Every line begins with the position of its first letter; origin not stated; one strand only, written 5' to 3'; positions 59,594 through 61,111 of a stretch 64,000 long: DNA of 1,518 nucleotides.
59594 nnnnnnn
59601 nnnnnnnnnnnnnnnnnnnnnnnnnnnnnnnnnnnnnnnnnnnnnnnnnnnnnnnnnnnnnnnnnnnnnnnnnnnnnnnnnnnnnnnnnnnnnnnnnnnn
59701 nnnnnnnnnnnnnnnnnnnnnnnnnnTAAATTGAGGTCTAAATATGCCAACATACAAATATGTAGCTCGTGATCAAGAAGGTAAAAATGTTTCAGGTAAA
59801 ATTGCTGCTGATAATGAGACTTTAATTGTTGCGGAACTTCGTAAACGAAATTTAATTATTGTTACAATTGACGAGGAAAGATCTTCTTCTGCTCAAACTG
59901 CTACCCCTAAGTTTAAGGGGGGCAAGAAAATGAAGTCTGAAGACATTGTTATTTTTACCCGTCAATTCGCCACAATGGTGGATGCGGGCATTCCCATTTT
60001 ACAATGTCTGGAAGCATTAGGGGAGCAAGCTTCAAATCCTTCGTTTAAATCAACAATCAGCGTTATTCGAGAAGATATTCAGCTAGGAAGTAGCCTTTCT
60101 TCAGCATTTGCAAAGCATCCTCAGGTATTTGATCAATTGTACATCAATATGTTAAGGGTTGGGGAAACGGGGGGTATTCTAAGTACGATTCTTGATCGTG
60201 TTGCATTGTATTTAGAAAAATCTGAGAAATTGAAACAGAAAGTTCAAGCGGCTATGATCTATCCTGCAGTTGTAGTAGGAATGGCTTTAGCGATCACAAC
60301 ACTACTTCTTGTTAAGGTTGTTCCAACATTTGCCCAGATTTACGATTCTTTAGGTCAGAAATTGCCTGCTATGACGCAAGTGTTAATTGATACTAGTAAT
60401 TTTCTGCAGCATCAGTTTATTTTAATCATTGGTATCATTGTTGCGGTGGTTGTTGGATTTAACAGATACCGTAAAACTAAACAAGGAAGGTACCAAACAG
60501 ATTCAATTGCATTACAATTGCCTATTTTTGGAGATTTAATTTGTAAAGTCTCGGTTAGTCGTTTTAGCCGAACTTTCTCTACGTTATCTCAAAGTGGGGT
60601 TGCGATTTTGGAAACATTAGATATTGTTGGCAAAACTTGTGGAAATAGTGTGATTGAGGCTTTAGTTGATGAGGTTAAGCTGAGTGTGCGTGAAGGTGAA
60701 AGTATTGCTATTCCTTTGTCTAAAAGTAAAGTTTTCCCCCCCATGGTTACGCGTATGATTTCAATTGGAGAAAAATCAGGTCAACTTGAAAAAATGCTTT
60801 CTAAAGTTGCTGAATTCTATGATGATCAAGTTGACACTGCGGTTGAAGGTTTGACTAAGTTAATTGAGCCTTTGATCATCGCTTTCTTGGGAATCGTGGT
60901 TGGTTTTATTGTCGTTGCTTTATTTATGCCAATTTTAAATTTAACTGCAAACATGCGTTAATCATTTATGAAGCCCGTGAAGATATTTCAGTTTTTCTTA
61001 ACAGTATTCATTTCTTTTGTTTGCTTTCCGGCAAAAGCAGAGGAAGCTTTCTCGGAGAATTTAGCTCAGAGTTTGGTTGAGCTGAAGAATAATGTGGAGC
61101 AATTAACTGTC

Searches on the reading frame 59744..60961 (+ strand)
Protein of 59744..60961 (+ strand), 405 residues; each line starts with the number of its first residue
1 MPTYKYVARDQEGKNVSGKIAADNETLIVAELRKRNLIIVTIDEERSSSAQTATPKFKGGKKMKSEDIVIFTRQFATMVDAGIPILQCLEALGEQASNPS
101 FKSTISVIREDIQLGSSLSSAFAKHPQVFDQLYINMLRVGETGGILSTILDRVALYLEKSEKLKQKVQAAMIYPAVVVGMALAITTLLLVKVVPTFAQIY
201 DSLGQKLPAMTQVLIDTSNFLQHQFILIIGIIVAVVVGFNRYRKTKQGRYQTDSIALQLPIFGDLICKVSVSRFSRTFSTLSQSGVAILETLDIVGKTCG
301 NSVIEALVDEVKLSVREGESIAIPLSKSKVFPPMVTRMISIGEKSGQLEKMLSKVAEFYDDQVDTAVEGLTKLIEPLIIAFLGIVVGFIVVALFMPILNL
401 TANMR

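Call 76: search_protein_families(library=pfam, proteins=[window:59744-60961:+], max_evalue=0.0001)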
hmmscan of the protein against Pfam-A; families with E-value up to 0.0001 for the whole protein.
window:59744-60961:+ (405 aa): 1 family
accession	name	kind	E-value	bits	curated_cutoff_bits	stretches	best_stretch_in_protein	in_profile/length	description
PF00482.28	T2SSF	-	2.1e-64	215.6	25.2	2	71-194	1-125/125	Type II secretion system (T2SS), protein F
